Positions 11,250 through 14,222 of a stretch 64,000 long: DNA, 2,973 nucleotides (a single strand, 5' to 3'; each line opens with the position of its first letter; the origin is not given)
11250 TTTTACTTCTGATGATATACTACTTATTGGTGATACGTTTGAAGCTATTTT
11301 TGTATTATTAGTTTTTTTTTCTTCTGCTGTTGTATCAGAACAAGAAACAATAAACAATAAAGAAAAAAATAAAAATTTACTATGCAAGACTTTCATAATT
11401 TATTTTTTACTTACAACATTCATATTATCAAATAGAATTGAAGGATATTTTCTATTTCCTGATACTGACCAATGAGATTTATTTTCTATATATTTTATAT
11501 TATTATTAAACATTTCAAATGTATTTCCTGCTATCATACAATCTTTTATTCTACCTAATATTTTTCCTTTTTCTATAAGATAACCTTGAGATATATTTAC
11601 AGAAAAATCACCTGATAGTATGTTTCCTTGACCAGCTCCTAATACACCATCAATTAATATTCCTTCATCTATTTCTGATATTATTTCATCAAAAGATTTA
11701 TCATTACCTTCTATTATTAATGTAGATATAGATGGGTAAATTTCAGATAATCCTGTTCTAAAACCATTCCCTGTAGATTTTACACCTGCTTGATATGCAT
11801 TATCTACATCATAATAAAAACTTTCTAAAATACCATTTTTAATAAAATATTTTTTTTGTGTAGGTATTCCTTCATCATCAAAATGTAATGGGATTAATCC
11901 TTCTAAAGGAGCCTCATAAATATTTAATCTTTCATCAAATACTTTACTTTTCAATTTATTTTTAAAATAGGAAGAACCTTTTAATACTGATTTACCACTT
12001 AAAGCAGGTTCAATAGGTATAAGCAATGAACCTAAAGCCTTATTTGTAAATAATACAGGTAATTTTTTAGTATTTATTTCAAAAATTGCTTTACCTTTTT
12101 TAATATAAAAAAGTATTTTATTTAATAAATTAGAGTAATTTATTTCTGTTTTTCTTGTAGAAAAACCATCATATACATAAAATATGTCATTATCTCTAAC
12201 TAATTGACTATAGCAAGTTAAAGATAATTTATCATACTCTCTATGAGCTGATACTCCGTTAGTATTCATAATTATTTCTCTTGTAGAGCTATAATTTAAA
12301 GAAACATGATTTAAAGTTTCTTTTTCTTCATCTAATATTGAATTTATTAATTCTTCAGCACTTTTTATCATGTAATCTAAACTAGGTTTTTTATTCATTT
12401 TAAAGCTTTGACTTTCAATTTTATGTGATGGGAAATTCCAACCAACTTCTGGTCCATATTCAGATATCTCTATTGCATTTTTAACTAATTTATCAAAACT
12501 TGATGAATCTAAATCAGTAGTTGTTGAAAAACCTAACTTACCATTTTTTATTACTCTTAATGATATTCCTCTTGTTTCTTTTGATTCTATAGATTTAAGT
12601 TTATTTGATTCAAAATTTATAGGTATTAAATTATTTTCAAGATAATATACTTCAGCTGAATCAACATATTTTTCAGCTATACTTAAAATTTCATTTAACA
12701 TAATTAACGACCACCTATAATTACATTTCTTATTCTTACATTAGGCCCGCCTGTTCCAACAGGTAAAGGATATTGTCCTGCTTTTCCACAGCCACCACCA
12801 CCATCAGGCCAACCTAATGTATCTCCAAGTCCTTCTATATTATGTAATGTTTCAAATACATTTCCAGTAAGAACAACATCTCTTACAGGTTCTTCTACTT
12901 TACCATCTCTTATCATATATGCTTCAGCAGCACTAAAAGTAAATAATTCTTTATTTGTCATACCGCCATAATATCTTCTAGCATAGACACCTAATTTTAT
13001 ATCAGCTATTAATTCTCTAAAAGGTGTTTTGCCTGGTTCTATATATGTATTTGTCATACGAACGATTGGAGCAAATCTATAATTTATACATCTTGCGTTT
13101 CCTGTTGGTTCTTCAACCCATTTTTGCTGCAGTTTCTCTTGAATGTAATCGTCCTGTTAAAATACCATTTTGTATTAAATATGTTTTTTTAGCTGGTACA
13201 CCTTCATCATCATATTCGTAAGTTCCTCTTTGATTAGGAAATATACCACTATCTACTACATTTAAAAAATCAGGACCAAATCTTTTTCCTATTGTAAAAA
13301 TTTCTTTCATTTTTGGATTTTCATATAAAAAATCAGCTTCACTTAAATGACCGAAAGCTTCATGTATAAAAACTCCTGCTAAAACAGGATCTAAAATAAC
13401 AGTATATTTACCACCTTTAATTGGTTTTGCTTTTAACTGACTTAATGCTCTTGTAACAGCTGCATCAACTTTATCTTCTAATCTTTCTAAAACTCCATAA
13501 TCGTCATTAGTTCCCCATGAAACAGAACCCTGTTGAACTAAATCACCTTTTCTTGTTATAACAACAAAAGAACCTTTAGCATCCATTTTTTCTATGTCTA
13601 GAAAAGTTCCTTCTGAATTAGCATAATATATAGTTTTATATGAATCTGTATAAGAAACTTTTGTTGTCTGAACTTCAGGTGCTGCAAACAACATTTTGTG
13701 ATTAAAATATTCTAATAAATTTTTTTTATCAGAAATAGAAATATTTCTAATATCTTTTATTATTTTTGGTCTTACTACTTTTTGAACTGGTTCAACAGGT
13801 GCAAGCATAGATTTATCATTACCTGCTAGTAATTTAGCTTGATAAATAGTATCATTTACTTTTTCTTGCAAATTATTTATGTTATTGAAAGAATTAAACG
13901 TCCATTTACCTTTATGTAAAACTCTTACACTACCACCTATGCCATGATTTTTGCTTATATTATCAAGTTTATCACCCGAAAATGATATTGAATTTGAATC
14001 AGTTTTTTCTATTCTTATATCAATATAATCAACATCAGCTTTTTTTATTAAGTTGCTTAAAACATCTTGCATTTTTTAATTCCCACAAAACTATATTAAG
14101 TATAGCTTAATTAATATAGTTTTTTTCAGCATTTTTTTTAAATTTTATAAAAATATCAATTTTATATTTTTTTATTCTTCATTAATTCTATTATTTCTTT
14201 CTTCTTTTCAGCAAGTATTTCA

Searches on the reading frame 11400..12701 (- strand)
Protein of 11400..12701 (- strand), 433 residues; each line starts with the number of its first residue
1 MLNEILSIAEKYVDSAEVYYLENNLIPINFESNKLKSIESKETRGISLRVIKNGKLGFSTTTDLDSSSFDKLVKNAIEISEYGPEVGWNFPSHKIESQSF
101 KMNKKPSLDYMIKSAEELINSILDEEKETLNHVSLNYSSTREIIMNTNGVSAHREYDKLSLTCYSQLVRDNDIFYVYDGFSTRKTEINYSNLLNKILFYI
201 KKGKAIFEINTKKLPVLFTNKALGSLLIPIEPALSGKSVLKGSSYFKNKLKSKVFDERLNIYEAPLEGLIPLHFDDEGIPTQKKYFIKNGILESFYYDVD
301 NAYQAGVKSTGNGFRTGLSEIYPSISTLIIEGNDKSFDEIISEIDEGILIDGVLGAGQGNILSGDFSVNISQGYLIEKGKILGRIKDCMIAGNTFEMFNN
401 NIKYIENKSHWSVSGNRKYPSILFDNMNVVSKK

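Call 62: search_protein_families(library=pfam, proteins=[window:11400-12701:-], max_evalue=0.00001)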
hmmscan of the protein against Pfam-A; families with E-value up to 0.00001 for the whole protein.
window:11400-12701:- (433 aa): 2 families
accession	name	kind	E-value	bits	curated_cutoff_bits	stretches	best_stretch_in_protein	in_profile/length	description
PF19289.4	PmbA_TldD_3rd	-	1.8e-64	217.4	22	1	211-430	1-219/220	PmbA/TldA metallopeptidase C-terminal domain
PF01523.21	PmbA_TldD_1st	-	2e-15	57.1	20.9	1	16-79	1-64/65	PmbA/TldA metallopeptidase domain 1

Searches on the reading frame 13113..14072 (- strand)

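Call 63: search_protein_families(library=pfam, proteins=[window:13113-14072:-], max_evalue=0.00001)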
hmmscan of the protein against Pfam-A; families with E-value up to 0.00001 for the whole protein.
window:13113-14072:- (319 aa): 3 families
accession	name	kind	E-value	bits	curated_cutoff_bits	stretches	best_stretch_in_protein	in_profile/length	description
PF19289.4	PmbA_TldD_3rd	-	5.9e-25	88.2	22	1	221-319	2-99/220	PmbA/TldA metallopeptidase C-terminal domain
PF01523.21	PmbA_TldD_1st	-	1.8e-11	44.4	20.9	1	18-74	2-60/65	PmbA/TldA metallopeptidase domain 1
PF19290.4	PmbA_TldD_2nd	-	1.1e-09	39.1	20.9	1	107-213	2-109/109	PmbA/TldA metallopeptidase central domain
